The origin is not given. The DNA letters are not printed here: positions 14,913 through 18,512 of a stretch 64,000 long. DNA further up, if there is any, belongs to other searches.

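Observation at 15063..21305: Sec-signal RHS giant protein with N-terminal transglutaminase-like core and no T6SS context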

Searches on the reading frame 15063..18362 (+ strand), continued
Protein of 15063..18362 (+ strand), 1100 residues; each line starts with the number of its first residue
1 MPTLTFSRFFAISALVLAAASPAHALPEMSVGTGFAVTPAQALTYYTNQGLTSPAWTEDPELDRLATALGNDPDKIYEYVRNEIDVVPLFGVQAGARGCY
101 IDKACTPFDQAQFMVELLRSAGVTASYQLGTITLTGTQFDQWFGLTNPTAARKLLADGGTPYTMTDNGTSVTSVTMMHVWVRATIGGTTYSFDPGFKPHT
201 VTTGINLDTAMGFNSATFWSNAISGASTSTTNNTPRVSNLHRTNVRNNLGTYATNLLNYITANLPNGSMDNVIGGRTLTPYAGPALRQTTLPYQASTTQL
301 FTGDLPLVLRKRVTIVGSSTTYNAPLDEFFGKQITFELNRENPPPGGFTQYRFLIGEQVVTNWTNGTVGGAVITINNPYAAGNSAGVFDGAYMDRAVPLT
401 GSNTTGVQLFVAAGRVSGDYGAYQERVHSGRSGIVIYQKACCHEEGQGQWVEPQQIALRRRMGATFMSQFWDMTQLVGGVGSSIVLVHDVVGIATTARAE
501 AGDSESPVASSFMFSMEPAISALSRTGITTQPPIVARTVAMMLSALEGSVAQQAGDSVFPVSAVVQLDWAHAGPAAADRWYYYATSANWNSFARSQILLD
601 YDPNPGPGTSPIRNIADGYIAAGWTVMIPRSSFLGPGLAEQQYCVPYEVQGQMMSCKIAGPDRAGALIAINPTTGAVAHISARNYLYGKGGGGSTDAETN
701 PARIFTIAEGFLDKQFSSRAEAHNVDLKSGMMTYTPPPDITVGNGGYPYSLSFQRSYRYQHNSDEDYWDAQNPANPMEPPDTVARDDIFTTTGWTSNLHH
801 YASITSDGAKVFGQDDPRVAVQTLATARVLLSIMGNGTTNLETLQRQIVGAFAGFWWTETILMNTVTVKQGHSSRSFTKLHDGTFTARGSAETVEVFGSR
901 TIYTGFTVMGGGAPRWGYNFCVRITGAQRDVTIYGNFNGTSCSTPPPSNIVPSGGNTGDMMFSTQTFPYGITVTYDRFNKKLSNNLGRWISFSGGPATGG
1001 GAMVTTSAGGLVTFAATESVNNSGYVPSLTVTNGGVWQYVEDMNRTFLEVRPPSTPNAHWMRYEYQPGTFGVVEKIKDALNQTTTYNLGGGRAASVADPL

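Call 25: find_related_loci(query=A1, collection=genome_contigs, flank=10000)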
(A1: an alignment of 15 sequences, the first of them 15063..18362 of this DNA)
Query A1 (1100 aa) in genome_contigs; peptide patterns used: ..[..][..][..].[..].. (x = any residue, [..] = any of these).
95 stretches matched a pattern; 63 encode a relative of the query (tblastn E <= 1e-3); 63 distinct loci.
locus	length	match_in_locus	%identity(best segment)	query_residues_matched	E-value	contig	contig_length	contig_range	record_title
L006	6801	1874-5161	60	16-1100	0e+0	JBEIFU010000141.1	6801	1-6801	MAG: Alphaproteobacteria bacterium isolate Sample-102-S76-bin-10 Sample_102_S76-bin_10-k141_1173152, whole genome shotgu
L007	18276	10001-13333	52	12-1100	0e+0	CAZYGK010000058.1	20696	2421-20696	MAG TPA_asm: uncultured Flavobacteriaceae bacterium isolate SRP173033_co1_335 genome assembly, contig: NODE_4437_length_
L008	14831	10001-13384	50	20-1100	0e+0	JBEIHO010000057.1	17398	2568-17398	MAG: Alphaproteobacteria bacterium isolate Sample-102-S76-bin-27 Sample_102_S76-bin_27-k141_825346, whole genome shotgun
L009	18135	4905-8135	52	11-1100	0e+0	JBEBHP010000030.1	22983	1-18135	MAG: Micropepsaceae bacterium isolate SF1_2_1 NODE_1571_length_22983_cov_7.915312, whole genome shotgun sequence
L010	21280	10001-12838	41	27-993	0e+0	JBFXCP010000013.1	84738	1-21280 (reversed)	MAG: Hyphomonadaceae bacterium isolate CA_2019_TPBS_72 NODE_2242_length_84738_cov_50.651700_TPBS, whole genome shotgun s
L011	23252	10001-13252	39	12-1100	0e+0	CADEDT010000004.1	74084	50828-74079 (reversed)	MAG: uncultured Caulobacteraceae bacterium isolate Caulobacteraceae sp. RBC028 genome assembly, contig: MAG028_4, whole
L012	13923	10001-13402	52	12-1100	0e+0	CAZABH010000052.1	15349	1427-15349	MAG TPA_asm: uncultured Flavobacteriaceae bacterium isolate SRP319275_co3_166 genome assembly, contig: NODE_4145_length_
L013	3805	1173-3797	41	29-919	0e+0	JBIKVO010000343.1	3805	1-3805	MAG: Caulobacterales bacterium isolate ME2015-08-22_3300042470_group6_bin263 Rohwer_bin1886_scaffold_45167_c1, whole gen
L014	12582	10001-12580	42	9-875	0e+0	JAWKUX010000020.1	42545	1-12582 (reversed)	MAG: Hyphomonadaceae bacterium isolate ABC1.156 ABC1.156.fa-20, whole genome shotgun sequence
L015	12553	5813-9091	38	9-1099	0e+0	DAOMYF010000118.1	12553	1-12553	MAG TPA_asm: Bryobacteraceae bacterium isolate AMR_MDS_5633 NODE_1686_length_12553_cov_21.953112, whole genome shotgun s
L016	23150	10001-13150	35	14-1100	5e-150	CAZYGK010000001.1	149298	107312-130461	MAG TPA_asm: uncultured Flavobacteriaceae bacterium isolate SRP173033_co1_335 genome assembly, contig: NODE_120_length_1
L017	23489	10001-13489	30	9-1079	5e-107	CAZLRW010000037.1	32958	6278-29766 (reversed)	MAG TPA_asm: uncultured Flavobacteriaceae bacterium isolate SRP287051_co2_163 genome assembly, contig: NODE_2823_length_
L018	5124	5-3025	29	68-993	6e-99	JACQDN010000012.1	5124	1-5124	MAG: Proteobacteria bacterium isolate NC_groundwater_995_Pr1_S-0.65um_61_14 Montesol18_Sp65_coassembly_scaffold_21763, w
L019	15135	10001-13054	30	42-994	3e-97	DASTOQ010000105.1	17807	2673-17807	MAG TPA_asm: Steroidobacteraceae bacterium isolate SMAG_U2174 k141_960549, whole genome shotgun sequence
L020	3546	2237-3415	47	5-394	2e-95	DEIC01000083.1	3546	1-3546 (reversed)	MAG TPA_asm: Alphaproteobacteria bacterium UBA2784 UBA2784_contig_6306, whole genome shotgun sequence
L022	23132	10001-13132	30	9-993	7e-90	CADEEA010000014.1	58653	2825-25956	MAG: uncultured Alphaproteobacteria bacterium isolate Alphaproteobacteria sp. RBC057 genome assembly, contig: MAG057_14,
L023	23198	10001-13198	29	12-992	2e-89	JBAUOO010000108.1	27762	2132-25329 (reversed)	MAG: Steroidobacteraceae bacterium isolate MFD04660_ilm_asm_bin42 k127_70808, whole genome shotgun sequence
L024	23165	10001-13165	30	15-992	1e-87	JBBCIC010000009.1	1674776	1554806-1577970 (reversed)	MAG: Rhizomicrobium sp. isolate S7_bin.29 s57.ctg000058l, whole genome shotgun sequence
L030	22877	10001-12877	29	23-911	7e-78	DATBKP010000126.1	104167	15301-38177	MAG TPA_asm: Steroidobacteraceae bacterium isolate SMAG_U3949 k141_214295, whole genome shotgun sequence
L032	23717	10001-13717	28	4-1100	1e-74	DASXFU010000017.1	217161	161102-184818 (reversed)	MAG TPA_asm: Rhizomicrobium sp. isolate SMAG_U5146 k141_1116110, whole genome shotgun sequence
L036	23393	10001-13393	27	10-1079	2e-69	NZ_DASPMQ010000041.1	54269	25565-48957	MAG: Brevundimonas sp. isolate SMAG_U12097 k141_142986, whole genome shotgun sequence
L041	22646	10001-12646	27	58-885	3e-63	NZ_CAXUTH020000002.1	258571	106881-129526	Phenylobacterium sp. LjRoot97 LJR097c2, whole genome shotgun sequence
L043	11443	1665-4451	27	23-885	2e-62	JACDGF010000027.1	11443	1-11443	MAG: Caulobacteraceae bacterium isolate MGR_bin405 SD2908_NODE_2528_length_11443_cov_1.207759, whole genome shotgun sequ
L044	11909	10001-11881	32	26-575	2e-61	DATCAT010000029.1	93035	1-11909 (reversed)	MAG TPA_asm: Rhizomicrobium sp. isolate SMAG_U7653 k141_256026, whole genome shotgun sequence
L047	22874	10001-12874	26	4-901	3e-56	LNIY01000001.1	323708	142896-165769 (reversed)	Caulobacter vibrioides strain T5M6 contig_1, whole genome shotgun sequence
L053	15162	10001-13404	26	26-1079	4e-53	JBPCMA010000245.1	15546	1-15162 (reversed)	MAG: Caulobacteraceae bacterium isolate TH_ant_mag_92 S1Ck127_2996473_flag_1_multi_10.9870_len_15546, whole genome shotg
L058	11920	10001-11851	28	12-569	4e-40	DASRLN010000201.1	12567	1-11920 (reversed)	MAG TPA_asm: Caulobacteraceae bacterium isolate SMAG_U10189 k141_369091, whole genome shotgun sequence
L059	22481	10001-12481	34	36-885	1e-38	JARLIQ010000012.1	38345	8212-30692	MAG: Caulobacteraceae bacterium isolate MAG_BA202 MetaBAT2_Bin_202_Anoxic_k141_146001, whole genome shotgun sequence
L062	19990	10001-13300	37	14-1011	7e-36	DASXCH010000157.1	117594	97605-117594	MAG TPA_asm: Caulobacteraceae bacterium isolate SMAG_U5055 k141_2868215, whole genome shotgun sequence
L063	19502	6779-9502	25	26-887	1e-51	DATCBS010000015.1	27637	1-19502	MAG TPA_asm: Caulobacteraceae bacterium isolate SMAG_U7679 k141_213930, whole genome shotgun sequence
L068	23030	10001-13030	29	61-992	3e-91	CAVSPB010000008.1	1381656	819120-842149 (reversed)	MAG: uncultured Gammaproteobacteria bacterium isolate MFD01561.bin.2.108 genome assembly, contig: contig_3329, whole gen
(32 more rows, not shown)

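Call 46: predict_structure(alignment_id=A1)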
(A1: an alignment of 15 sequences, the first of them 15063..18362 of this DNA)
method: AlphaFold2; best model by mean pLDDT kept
length: 1100 residues; sequences in the alignment: 15
mean_pLDDT: 71.7   pTM: 0.75
mean pLDDT of the five models: 71.7, 66.8, 66.7, 66.6, 64.7
residues with pLDDT >= 90: 323; 70-90: 338; 50-70: 185; < 50: 254
segments of 3 or more residues with pLDDT < 50: 1-24, 343-346, 384-389, 440-447, 500-508, 605-608, 636-662, 694-745, 755-795, 905-913, 946-957, 994-1003, 1009-1026, 1043-1046, 1067-1073, 1084-1100
pLDDT, mean of each block of 10 residues (from residue 1): 34 28 64 89 90 88 83 90 91 93 93 95 95 96 92 94 94 96 93 92 93 94 89 87 92 96 88 88 74 94 93 87 92 85 56 87 79 91 49 85 81 86 69 63 46 70 87 93 93 75 43 85 91 93 87 66 79 64 91 80 51 85 90 51 44 44 73 87 66 43 31 32 27 34 50 48 36 37 30 49 75 87 95 89 93 88 77 73 80 79 46 57 85 71 52 44 82 75 75 42 50 37 44 57 53 62 53 55 45 29
secondary structure, 60 per line:
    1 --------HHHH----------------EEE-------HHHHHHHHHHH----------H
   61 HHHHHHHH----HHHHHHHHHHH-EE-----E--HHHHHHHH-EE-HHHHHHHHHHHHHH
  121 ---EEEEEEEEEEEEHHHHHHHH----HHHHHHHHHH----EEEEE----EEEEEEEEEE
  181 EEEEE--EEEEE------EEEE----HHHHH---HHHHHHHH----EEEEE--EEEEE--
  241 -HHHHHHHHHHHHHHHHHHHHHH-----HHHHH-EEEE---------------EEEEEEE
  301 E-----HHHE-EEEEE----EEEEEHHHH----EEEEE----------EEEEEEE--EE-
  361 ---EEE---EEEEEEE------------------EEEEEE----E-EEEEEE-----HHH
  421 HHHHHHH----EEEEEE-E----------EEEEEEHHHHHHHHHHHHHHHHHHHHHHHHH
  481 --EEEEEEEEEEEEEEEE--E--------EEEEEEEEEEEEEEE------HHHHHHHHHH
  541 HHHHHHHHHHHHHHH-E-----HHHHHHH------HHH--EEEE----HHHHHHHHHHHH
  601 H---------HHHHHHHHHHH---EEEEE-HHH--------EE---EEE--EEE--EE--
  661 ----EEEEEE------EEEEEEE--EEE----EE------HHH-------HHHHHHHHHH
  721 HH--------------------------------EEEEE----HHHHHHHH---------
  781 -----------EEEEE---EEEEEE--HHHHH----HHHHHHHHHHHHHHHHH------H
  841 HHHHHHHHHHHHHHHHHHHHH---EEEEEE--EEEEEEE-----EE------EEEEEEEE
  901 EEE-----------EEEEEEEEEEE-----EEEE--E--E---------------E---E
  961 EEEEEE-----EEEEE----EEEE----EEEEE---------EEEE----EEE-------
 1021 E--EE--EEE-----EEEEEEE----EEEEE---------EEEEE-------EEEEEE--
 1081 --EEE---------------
elements in order (helices of 4 or more, strands of 3 or more residues): H9-12 E29-31 H39-49 H60-68 H73-83 H95-102 H107-120 E124-135 H136-143 H148-157 E162-166 E171-185 E188-192 E199-202 H207-211 H215-222 E227-231 E234-238 H242-263 H269-273 E275-278 E294-301 E312-316 E321-325 H326-329 E334-338 E349-355 E364-366 E370-376 E395-400 E407-412 H418-427 E432-437 E450-455 H456-480 E483-498 E510-524 H531-555 H563-569 E581-584 H589-601 H611-621 E625-629 E647-649 E652-654 E665-670 E677-683 E686-688 H711-722 E755-759 H764-771 E792-796 E800-805 H808-812 H817-833 H840-861 E865-870 E873-879 E893-903 E915-925 E931-934 E960-966 E972-976 E981-984 E989-993 E1003-1006 E1011-1013 E1028-1030 E1036-1042 E1047-1051 E1061-1065 E1073-1078 E1083-1085

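Call 50: fold_search(model_id=the predicted structure, library=pdb)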
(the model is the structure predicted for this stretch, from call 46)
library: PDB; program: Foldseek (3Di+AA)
matches with E <= 10: 178; with E <= 0.001: 0
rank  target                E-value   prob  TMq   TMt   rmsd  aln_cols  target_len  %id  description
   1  8cp6_B                3.5e-03  0.97  0.09  0.09  14.1       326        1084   14  Type six secretion system exported effector 5 (Tse5) (released 2023-12-06)
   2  7pq5                  7.5e-03  0.97  0.12  0.12  12.8       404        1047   11  Photorhabdus laumondii T6SS-associated Rhs protein carrying the Tre23 toxin domain (released 2021-12-01)
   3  8qjc                  2.2e-02  0.95  0.09  0.09  12.7       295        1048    9  T6SS-linked Rhs repeat protein - Salmonella bongori Rhs-core domain with toxin domain (released 2024-09-25)
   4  3isr_A                2.3e-02  1.00  0.08  0.29  13.2       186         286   14  The Crystal Structure of a Putative Cysteine Protease from Cytophaga hutchinsonii to 1.9A (released 2009-09-08)
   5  9crn                  3.9e-02  0.99  0.08  0.23   9.1       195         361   13  Crystal structure of Streptococcus pyogenes TglA (released 2024-08-14)
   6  9g41_A                5.3e-02  0.89  0.09  0.08  14.6       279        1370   10  Mouse Teneurin2 dimer variant A0B1 (released 2026-01-21)
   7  3isr_C                6.1e-02  0.99  0.08  0.29  12.3       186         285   14  The Crystal Structure of a Putative Cysteine Protease from Cytophaga hutchinsonii to 1.9A (released 2009-09-08)
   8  3isr_B                7.0e-02  0.99  0.08  0.28  12.0       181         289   15  The Crystal Structure of a Putative Cysteine Protease from Cytophaga hutchinsonii to 1.9A (released 2009-09-08)
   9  6ske_A                9.2e-02  0.87  0.10  0.07  14.4       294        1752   12  Teneurin 2 in complex with Latrophilin 2 Lec domain (released 2020-02-12)
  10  9y6s_8G               1.0e-01  0.08  0.06  0.11  33.1       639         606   10  96-nm repeat of the Leishmania tarentolae doublet microtubule (released 2025-12-17)
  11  6m3y                  1.4e-01  0.02  0.04  0.05  36.5       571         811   10  Crystal structure of pilus adhesin, SpaC from Lactobacillus rhamnosus GG - open conformation (released 2020-07-29)
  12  8glv_Eb               1.5e-01  0.13  0.09  0.07  33.9       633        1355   11  96-nm repeat unit of doublet microtubules from Chlamydomonas reinhardtii flagella (released 2023-05-31)
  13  4bxq                  1.6e-01  0.21  0.06  0.20  16.9       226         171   13  Structure of the E1021V mutant of the TCP10 domain of Danio rerio CPAP (released 2013-09-25)
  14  3kd4_A                2.1e-01  0.99  0.07  0.14   6.8       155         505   12  CRYSTAL STRUCTURE OF A PUTATIVE PROTEASE (BDI_1141) FROM PARABACTEROIDES DISTASONIS ATCC 8503 AT 2.00 A RESOLUTION (released 2009-11-24)
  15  7pjo_AAA              2.6e-01  0.99  0.07  0.34   4.2       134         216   13  Crystal form 3 of CPR-C4: a cysteine protease from the Candidate Phyla Radiation (released 2022-07-06)
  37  4fgp_B                1.9e+00  0.44  0.08  0.39   5.4       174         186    8  Legionella pneumophila LapG (EGTA-treated) (released 2012-06-20)
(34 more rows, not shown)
